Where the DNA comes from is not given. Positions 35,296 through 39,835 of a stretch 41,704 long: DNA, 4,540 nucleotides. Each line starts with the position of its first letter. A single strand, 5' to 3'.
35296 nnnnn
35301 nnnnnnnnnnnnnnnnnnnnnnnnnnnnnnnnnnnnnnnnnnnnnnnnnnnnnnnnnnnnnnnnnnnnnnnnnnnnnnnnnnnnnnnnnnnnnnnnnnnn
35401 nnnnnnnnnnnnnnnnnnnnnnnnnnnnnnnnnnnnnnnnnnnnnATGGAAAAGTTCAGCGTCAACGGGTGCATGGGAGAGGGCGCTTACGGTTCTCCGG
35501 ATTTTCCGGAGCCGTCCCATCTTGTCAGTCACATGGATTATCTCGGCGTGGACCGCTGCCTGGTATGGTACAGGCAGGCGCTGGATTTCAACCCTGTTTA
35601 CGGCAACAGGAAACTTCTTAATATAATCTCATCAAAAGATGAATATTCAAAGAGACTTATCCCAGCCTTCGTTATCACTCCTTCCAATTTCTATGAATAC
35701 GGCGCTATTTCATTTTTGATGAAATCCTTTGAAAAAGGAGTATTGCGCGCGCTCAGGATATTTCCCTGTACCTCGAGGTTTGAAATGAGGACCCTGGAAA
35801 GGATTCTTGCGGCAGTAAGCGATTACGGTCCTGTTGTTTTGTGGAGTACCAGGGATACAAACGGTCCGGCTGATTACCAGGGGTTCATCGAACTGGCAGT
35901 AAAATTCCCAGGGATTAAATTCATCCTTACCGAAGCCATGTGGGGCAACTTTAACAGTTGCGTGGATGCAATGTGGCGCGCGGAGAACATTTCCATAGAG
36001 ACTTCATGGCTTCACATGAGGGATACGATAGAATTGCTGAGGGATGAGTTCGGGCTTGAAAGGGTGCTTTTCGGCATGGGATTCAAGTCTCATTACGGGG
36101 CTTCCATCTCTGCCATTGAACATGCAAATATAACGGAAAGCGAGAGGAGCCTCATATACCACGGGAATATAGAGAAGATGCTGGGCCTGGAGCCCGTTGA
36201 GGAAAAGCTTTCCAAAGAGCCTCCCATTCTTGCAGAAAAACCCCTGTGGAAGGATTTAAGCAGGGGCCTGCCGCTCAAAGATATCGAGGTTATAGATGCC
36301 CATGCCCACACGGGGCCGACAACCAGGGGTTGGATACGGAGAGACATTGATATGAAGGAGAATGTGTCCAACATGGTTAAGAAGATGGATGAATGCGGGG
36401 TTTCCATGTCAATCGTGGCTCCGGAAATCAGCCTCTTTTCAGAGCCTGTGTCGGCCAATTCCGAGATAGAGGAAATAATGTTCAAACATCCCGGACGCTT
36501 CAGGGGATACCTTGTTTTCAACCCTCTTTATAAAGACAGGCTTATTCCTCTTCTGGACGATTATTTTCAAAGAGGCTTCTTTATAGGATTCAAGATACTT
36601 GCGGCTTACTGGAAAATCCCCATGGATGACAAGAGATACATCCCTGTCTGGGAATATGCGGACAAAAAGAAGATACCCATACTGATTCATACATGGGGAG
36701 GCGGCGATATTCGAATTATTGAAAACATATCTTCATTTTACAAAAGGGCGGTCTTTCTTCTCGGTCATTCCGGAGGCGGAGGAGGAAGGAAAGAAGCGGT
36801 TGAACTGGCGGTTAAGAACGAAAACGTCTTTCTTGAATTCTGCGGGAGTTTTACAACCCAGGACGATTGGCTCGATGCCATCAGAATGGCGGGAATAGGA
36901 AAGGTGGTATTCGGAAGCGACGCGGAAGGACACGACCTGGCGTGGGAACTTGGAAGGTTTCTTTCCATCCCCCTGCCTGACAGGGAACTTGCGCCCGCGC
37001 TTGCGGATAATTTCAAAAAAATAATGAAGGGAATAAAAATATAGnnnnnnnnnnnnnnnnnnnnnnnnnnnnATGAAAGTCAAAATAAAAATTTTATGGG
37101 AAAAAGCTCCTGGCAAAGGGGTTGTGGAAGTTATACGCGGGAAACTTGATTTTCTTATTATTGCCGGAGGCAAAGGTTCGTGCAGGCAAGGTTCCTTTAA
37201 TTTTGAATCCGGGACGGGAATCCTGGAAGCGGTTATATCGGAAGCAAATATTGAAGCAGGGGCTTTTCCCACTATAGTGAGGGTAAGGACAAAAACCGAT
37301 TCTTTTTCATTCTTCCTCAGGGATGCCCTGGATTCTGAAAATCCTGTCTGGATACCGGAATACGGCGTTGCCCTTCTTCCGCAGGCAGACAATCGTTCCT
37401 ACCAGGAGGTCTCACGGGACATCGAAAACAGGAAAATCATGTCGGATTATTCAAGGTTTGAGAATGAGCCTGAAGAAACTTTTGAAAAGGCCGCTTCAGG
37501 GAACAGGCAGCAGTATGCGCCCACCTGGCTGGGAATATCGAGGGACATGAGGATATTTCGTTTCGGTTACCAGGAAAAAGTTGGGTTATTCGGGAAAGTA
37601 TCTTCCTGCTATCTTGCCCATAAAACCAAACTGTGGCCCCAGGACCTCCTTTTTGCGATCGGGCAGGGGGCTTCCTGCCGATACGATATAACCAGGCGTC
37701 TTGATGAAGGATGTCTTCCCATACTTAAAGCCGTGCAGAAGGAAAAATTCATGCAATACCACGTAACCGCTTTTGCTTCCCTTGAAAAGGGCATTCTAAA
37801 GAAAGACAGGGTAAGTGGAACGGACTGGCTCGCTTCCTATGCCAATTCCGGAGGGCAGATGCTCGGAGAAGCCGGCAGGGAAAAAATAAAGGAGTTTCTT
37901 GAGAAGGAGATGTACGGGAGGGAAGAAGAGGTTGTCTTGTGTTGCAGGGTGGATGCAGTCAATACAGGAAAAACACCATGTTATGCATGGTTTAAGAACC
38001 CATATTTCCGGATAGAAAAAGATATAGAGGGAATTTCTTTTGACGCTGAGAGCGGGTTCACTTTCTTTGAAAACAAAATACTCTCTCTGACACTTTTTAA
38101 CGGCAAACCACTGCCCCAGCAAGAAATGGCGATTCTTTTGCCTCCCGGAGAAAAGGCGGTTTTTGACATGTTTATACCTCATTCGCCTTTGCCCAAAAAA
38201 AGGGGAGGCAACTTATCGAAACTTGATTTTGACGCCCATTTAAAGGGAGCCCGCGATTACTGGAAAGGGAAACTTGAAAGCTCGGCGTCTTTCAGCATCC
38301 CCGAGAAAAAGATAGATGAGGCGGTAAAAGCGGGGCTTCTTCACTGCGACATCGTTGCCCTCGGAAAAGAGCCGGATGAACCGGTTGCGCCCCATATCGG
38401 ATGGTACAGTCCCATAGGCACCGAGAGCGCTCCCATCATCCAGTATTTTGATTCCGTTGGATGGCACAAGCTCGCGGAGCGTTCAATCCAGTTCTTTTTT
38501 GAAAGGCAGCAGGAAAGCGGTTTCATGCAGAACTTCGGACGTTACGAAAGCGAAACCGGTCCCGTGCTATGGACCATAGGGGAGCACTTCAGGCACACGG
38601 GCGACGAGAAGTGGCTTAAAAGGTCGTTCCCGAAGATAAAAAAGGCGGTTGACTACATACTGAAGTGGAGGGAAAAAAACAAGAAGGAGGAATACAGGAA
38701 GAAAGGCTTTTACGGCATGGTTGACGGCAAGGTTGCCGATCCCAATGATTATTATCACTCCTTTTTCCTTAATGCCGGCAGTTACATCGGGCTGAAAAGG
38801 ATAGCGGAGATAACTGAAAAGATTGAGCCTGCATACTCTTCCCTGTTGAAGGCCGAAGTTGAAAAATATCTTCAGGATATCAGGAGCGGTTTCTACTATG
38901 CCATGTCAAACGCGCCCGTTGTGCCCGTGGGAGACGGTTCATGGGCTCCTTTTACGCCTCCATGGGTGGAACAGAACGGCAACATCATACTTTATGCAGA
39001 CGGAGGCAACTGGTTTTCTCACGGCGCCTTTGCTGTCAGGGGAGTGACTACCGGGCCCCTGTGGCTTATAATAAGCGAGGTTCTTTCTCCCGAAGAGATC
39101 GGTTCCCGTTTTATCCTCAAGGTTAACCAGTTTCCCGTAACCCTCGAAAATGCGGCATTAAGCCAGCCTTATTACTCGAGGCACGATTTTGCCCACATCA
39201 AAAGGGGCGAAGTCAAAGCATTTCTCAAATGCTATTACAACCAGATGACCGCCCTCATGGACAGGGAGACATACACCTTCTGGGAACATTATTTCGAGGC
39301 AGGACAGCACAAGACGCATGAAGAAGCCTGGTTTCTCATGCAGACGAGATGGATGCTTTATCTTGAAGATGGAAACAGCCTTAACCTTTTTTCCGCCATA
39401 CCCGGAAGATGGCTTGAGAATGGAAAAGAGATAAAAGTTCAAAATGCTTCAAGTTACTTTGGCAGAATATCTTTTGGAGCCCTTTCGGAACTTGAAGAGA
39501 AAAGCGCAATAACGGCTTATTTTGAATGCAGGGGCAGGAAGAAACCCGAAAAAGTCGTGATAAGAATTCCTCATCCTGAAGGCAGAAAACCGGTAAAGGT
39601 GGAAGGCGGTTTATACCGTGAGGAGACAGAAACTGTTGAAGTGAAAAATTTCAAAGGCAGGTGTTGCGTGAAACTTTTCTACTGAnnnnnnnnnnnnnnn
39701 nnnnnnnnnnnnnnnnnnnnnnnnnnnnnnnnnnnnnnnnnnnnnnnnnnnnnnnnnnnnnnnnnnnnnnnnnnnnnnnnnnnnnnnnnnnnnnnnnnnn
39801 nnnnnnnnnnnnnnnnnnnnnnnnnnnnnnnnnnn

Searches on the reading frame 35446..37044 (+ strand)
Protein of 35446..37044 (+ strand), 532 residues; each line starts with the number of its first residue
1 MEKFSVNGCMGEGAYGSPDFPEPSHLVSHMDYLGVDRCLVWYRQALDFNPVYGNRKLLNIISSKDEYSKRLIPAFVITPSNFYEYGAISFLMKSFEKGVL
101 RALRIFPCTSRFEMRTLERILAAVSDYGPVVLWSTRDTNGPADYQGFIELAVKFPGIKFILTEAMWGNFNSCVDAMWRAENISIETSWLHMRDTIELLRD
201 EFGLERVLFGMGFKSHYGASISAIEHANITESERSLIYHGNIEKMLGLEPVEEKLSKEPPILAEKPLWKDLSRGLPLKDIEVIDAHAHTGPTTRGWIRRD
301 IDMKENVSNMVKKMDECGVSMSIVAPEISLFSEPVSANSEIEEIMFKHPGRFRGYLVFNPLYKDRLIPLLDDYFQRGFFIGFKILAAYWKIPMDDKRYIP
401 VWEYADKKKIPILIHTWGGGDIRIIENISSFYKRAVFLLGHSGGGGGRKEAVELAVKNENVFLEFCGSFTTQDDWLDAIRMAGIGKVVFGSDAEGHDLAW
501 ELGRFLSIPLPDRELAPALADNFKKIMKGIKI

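Call 3: search_protein_families(library=pfam, proteins=[window:35446-37044:+], max_evalue=0.01)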
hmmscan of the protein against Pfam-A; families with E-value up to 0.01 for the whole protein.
window:35446-37044:+ (532 aa): 1 family
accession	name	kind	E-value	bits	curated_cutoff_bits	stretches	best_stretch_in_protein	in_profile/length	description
PF04909.20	Amidohydro_2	-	4.9e-24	86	26.4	2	337-519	65-271/289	Amidohydrolase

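Call 4: search_protein_families(library=ncbifam, proteins=[window:35446-37044:+], max_evalue=0.01)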
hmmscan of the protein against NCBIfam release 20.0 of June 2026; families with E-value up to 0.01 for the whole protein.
window:35446-37044:+ (532 aa): 0 families

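Call 49: search_solved_structures(query=window:35446-37044:+, max_evalue=0.1)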
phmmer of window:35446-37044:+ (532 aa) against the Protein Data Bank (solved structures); distinct sequences matched with E-value up to 0.1: 2.
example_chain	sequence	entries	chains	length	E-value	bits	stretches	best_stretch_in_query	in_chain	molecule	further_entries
3cjp_A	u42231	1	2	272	0.00043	21.9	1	396-509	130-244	Predicted amidohydrolase, dihydroorotase family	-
3ij6_A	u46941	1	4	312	0.0011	20.6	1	335-416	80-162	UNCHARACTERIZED METAL-DEPENDENT HYDROLASE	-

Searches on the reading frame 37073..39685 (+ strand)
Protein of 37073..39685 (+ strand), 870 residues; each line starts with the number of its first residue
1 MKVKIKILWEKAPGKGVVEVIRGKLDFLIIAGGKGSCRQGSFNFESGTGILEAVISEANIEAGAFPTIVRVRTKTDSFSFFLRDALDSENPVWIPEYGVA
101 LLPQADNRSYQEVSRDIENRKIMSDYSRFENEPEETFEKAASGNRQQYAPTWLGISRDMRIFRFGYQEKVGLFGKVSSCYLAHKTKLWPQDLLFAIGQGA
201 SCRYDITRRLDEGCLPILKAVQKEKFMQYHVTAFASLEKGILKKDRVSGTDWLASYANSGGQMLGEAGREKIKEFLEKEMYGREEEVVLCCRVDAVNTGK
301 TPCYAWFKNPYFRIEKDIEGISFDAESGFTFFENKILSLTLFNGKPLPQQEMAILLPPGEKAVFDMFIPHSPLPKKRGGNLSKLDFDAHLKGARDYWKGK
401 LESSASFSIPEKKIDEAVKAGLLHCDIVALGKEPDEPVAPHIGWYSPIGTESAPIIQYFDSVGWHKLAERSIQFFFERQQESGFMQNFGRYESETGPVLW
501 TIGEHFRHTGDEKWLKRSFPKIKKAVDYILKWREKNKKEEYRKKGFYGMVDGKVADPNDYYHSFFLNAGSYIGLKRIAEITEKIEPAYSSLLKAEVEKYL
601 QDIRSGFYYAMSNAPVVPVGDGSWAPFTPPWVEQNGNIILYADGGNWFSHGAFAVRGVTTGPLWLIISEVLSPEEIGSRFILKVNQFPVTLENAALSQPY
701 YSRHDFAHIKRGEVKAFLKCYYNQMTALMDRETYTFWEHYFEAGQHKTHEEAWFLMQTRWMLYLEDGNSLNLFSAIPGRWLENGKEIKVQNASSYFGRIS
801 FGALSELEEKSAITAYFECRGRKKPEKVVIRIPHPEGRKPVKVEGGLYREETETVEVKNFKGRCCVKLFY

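Call 3: search_protein_families(library=pfam, proteins=[window:37073-39685:+], max_evalue=0.01)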
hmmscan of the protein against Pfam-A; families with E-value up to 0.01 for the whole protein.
window:37073-39685:+ (870 aa): 0 families

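Call 4: search_protein_families(library=ncbifam, proteins=[window:37073-39685:+], max_evalue=0.01)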
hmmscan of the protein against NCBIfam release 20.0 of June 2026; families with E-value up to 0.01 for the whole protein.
window:37073-39685:+ (870 aa): 1 family
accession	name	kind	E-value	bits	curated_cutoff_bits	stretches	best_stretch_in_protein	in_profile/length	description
TIGR01577.1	oligosac_amyl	hypoth_equivalog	0.0063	15.1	820.7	0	488-536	348-396/616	oligosaccharide amylase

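Call 23: search_protein_families(library=pfam, proteins=[window:37073-39685:+], max_evalue=1)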
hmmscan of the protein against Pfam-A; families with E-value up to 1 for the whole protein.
window:37073-39685:+ (870 aa): 2 families
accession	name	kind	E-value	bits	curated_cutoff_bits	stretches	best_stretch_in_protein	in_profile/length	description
PF11092.13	Alveol-reg_P311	-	0.077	13.6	25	1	190-227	4-41/67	Neuronal protein 3.1 (p311)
PF09292.15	Neil1-DNA_bind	-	0.12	12.7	25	1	715-737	6-29/39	Endonuclease VIII-like 1, DNA bind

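Call 48: search_solved_structures(query=window:37073-39685:+, max_evalue=1)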
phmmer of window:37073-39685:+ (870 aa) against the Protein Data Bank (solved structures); distinct sequences matched with E-value up to 1: 1.
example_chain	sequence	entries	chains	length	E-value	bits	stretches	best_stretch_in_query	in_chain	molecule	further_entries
7fe3_A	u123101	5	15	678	0.41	11.6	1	494-548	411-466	Candidate alpha glycoside phosphorylase Glycoside hydrolase family 65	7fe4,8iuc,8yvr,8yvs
